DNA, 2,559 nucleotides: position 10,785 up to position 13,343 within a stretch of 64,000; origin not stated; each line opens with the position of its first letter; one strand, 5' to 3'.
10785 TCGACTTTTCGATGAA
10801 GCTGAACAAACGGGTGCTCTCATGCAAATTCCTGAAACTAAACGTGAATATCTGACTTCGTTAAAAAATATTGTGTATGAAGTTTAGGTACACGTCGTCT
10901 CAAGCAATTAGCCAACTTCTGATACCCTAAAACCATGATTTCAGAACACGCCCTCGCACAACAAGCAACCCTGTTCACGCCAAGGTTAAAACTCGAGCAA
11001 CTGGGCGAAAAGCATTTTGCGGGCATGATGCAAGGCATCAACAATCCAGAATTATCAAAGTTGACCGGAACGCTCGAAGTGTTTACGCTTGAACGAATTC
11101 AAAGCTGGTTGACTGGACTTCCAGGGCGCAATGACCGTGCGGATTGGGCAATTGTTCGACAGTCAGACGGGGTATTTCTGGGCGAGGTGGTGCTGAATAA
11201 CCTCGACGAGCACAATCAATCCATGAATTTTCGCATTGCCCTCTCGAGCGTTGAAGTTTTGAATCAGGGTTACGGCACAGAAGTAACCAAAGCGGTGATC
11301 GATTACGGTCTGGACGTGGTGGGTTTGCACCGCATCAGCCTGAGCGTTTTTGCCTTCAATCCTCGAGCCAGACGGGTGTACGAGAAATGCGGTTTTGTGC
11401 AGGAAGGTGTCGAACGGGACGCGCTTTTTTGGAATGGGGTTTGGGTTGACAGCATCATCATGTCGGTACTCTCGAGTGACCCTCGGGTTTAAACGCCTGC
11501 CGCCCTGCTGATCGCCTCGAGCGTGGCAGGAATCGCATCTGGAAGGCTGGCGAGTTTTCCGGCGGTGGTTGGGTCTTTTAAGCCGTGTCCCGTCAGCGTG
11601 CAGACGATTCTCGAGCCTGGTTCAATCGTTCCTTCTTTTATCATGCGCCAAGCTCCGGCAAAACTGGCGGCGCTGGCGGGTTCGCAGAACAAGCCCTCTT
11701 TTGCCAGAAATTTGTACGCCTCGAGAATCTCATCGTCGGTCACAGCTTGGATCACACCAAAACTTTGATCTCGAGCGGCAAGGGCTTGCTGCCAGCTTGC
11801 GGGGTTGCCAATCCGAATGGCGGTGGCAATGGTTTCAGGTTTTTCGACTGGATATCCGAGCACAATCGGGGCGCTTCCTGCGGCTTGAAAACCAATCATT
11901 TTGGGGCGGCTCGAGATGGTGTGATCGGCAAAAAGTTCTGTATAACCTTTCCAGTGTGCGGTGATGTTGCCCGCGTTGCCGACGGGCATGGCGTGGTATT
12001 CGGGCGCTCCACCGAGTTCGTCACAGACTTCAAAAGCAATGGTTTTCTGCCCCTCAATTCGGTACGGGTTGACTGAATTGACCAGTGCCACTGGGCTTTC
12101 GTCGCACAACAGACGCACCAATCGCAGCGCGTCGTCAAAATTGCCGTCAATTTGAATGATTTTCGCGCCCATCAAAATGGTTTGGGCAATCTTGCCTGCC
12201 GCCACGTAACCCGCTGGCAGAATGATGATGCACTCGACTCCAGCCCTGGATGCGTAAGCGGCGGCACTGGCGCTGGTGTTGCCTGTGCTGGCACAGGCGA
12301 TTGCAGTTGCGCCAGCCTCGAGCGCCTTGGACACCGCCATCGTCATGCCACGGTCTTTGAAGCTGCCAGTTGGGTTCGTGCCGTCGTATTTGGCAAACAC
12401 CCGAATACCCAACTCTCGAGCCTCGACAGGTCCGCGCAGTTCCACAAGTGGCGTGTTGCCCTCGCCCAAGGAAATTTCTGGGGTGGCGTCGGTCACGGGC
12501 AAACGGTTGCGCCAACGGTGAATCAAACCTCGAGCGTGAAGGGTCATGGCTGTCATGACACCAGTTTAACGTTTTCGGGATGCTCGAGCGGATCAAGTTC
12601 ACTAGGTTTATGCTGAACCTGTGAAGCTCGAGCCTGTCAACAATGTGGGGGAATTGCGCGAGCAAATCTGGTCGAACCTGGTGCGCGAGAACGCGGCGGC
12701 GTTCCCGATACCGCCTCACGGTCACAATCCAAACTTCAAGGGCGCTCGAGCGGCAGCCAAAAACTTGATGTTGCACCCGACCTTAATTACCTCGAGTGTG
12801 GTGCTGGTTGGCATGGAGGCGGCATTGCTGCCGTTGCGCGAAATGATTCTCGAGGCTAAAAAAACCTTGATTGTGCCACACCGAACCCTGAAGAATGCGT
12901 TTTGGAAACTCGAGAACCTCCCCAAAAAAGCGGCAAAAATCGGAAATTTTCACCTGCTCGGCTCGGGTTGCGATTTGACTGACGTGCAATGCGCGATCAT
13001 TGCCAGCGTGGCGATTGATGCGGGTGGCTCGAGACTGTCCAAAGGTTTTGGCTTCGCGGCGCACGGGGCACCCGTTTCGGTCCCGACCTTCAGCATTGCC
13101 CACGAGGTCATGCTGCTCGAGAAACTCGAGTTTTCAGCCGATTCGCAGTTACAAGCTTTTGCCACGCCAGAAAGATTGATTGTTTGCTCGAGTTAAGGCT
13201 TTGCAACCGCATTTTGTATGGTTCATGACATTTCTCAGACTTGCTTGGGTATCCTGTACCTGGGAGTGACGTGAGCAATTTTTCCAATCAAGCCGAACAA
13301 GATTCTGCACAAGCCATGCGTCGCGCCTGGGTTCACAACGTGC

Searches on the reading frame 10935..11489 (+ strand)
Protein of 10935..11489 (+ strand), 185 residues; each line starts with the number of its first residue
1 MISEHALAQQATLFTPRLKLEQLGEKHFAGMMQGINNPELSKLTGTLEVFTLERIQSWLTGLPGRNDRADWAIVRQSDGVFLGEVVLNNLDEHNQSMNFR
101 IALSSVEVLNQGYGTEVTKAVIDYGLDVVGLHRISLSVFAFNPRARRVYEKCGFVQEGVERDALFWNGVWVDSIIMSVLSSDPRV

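Call 5: search_protein_families(library=pfam, proteins=[window:10935-11489:+], max_evalue=0.01)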
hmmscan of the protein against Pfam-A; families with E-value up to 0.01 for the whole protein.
window:10935-11489:+ (185 aa): 7 families
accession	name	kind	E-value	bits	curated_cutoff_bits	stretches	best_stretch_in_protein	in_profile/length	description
PF13302.13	Acetyltransf_3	-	6.3e-19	69.5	25.4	1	17-155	1-138/138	Acetyltransferase (GNAT) domain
PF00583.31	Acetyltransf_1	-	3.3e-09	37.5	20.7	1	73-154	36-116/116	Acetyltransferase (GNAT) family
PF13420.13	Acetyltransf_4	-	9.3e-05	22.9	24.3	1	110-175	90-155/155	Acetyltransferase (GNAT) domain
PF13508.13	Acetyltransf_7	-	0.0047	17.7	27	1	107-155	39-83/84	Acetyltransferase (GNAT) domain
PF13673.13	Acetyltransf_10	-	0.0048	17.3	23.6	1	110-161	65-114/128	Acetyltransferase (GNAT) domain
PF13523.12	Acetyltransf_8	-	0.0054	16.8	27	1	93-158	78-141/145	Acetyltransferase (GNAT) domain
PF08445.16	FR47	-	0.008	16.6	22.1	0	108-156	33-79/86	FR47-like protein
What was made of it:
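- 10935..11492 (+): GNAT acetyltransferase gene with native composition; right flank of the slot. Pfam Acetyltransf_3 6e-19 (call 5).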

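Call 70: find_related_loci(query=window:10935-11489:+, collection=metagenome_contigs, flank=10000)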
Query window:10935-11489:+ (185 aa) in metagenome_contigs; peptide patterns used: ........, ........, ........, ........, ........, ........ (x = any residue, [..] = any of these).
85 stretches matched a pattern; 3 encode a relative of the query (tblastn E <= 1e-3); 3 distinct loci.
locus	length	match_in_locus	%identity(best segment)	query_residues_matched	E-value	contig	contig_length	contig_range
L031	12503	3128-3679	59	1-184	1e-70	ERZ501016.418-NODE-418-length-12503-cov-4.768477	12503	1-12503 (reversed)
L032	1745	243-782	53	1-180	4e-62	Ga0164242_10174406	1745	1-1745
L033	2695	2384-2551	46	105-160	3e-10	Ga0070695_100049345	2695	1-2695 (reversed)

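Call 72: find_homologous_proteins(query=window:10935-11489:+, max_evalue=1e-40)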
Query window:10935-11489:+ (185 aa): 353 proteins with E <= 1e-40 among 932 candidates; the best 120 are listed.
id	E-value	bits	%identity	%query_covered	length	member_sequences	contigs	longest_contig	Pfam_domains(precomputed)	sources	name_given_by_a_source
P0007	8.3e-118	409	100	100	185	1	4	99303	PF13302.14,PF00583.32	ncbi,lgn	-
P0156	1.3e-101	356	87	100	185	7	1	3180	PF13420.14,PF13302.14,PF00583.32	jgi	jgi:RimJ/RimL family protein N-acetyltransferase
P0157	4.5e-99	348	85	100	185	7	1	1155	PF13302.14,PF00583.32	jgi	jgi:RimJ/RimL family protein N-acetyltransferase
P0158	1.1e-98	346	84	99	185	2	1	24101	PF13302.14,PF00583.32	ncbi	-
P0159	2.8e-98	345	83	100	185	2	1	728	PF13302.14,PF00583.32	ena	-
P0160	3.1e-98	345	85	100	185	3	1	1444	PF13302.14,PF00583.32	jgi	jgi:RimJ/RimL family protein N-acetyltransferase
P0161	7.8e-97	340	84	100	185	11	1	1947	PF13302.14,PF00583.32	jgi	jgi:RimJ/RimL family protein N-acetyltransferase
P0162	7.9e-96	337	83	98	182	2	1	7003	PF13302.14,PF00583.32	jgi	jgi:RimJ/RimL family protein N-acetyltransferase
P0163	4.6e-95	335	82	98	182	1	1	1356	PF13302.14,PF00583.32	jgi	jgi:RimJ/RimL family protein N-acetyltransferase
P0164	1.6e-75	271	67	99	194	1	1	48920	PF13302.14,PF00583.32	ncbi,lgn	-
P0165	1.8e-75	271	68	100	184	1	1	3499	PF13302.14,PF00583.32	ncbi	-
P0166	3.0e-73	264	66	100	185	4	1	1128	PF13302.14,PF13508.14,PF00583.32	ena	-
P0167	4.6e-73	263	65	99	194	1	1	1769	PF13302.14,PF00583.32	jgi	jgi:RimJ/RimL family protein N-acetyltransferase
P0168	8.6e-73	262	66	99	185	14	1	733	PF13302.14,PF13508.14,PF00583.32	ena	-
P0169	1.1e-72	262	67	99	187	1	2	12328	PF13302.14,PF00583.32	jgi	jgi:RimJ/RimL family protein N-acetyltransferase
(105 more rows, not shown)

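Call 73: find_encoding_contigs(protein=P0158, flank=10000, max_places=3)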
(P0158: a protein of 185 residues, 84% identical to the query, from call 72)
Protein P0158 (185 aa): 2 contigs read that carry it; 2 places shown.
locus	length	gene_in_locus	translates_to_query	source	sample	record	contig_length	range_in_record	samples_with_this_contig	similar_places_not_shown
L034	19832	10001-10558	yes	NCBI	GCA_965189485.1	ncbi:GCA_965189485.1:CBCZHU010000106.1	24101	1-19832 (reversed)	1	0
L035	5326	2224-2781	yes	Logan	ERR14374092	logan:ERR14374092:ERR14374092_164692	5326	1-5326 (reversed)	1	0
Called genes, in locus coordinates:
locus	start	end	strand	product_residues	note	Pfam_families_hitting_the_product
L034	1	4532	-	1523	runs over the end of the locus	PF04997:RNA_pol_Rpb1_1, PF21668:RPOC_hybrid, PF04997:RNA_pol_Rpb1_1, PF00623:RNA_pol_Rpb1_2, PF04983:RNA_pol_Rpb1_3, PF05000:RNA_pol_Rpb1_4, PF04998:RNA_pol_Rpb1_5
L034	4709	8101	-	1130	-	PF04563:RNA_pol_Rpb2_1, PF04561:RNA_pol_Rpb2_2, PF04565:RNA_pol_Rpb2_3, PF10385:RNA_pol_Rpb2_45, PF00562:RNA_pol_Rpb2_6, PF04560:RNA_pol_Rpb2_7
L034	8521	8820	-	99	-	-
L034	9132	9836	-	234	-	PF00753:Lactamase_B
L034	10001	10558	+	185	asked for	PF13302:Acetyltransf_3, PF00583:Acetyltransf_1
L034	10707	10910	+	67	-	-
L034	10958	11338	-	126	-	PF03960:ArsC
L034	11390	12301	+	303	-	PF01014:Uricase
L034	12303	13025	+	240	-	PF00149:Metallophos, PF12850:Metallophos_2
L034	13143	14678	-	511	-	PF01145:Band_7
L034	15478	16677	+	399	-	PF07676:PD40 (faint)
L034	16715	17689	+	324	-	-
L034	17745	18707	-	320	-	PF13793:Pribosyltran_N, PF00156:Pribosyltran, PF14572:Pribosyl_synth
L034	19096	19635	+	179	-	PF20772:TACO1_YebC_N, PF01709:Transcrip_reg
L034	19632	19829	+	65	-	PF01709:Transcrip_reg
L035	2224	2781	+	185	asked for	PF13302:Acetyltransf_3, PF00583:Acetyltransf_1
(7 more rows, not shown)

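Call 74: find_encoding_contigs(protein=P0156, flank=10000, max_places=3)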
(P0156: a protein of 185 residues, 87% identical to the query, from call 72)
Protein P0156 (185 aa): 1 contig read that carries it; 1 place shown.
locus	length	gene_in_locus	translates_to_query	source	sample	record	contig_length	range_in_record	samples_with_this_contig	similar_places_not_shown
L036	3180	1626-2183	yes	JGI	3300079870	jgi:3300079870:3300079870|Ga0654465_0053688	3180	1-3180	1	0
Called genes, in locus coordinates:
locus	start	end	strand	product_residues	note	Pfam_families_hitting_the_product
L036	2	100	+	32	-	?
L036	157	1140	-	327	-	PF00583:Acetyltransf_1, PF13508:Acetyltransf_7, PF14542:Acetyltransf_CG (faint), PF00583:Acetyltransf_1, PF13673:Acetyltransf_10 (weak), PF13508:Acetyltransf_7 (weak), PF08445:FR47 (weak)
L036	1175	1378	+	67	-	-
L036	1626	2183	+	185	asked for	PF13302:Acetyltransf_3, PF00583:Acetyltransf_1, PF13420:Acetyltransf_4 (faint)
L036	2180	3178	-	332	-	?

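Call 75: find_encoding_contigs(protein=P0164, flank=10000, max_places=3)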
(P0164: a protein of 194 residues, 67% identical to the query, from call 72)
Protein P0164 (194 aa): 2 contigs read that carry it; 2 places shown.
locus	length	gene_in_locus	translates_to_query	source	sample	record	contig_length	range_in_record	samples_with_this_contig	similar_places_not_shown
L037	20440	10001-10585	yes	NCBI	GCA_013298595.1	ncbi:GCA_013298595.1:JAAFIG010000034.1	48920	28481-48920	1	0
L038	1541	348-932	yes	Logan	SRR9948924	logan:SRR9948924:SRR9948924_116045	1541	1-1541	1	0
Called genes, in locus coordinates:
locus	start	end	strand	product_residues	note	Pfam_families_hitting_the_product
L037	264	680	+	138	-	-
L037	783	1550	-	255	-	PF10978:DUF2785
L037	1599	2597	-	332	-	PF00144:Beta-lactamase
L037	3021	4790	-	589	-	-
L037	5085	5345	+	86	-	-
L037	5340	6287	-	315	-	PF00248:Aldo_ket_red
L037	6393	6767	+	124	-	PF00376:MerR, PF13411:MerR_1, PF09278:MerR-DNA-bind (weak)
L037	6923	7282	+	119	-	PF12840:HTH_20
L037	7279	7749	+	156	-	PF08327:AHSA1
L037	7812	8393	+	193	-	PF01872:RibD_C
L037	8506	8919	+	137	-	PF08327:AHSA1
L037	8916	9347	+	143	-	PF06983:3-dmu-9_3-mt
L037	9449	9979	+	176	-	PF01872:RibD_C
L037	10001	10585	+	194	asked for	PF13302:Acetyltransf_3, PF00583:Acetyltransf_1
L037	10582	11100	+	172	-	PF19371:DUF5946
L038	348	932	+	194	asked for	PF13302:Acetyltransf_3, PF00583:Acetyltransf_1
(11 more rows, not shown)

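Call 77: search_protein_families(library=padloc, proteins=[L034:8521-8817:-, L034:9132-9833:-, L036:157-1137:-], max_evalue=0.01)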
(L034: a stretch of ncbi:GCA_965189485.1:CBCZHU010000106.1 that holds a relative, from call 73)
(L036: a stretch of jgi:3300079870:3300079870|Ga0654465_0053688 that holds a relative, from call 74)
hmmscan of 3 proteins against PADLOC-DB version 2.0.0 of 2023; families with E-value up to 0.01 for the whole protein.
L034:8521-8817:- (98 aa): 3 families
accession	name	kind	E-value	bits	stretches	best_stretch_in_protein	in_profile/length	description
PDLC03431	REase_II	-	0.0048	14.5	1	52-82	178-208/246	Type II restriction enzyme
PDLC01256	Cas9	-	0.0069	13.2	1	51-82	530-561/711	"CAS-II-A,CAS-II-B,CAS-II-C; effector__SPE"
PDLC00973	Cas9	-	0.0082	12.7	1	51-69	626-644/830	CRISPR subtype II RNA-guided endonuclease Cas9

L034:9132-9833:- (233 aa): 2 families
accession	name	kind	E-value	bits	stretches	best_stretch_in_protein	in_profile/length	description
PDLC03854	LmuA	-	1e-06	26.1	1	25-88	15-72/345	-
PDLC04676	PDC-M48B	-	0.0038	14.1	1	54-87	42-75/357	-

L036:157-1137:- (326 aa): 0 families

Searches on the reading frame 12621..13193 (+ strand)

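Call 5: search_protein_families(library=pfam, proteins=[window:12621-13193:+], max_evalue=0.01)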
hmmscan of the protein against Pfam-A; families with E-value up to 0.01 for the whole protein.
window:12621-13193:+ (191 aa): 1 family
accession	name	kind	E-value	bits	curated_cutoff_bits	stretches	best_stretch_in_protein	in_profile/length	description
PF01812.26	5-FTHF_cyc-lig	-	2e-05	25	27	1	11-146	3-142/186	5-formyltetrahydrofolate cyclo-ligase family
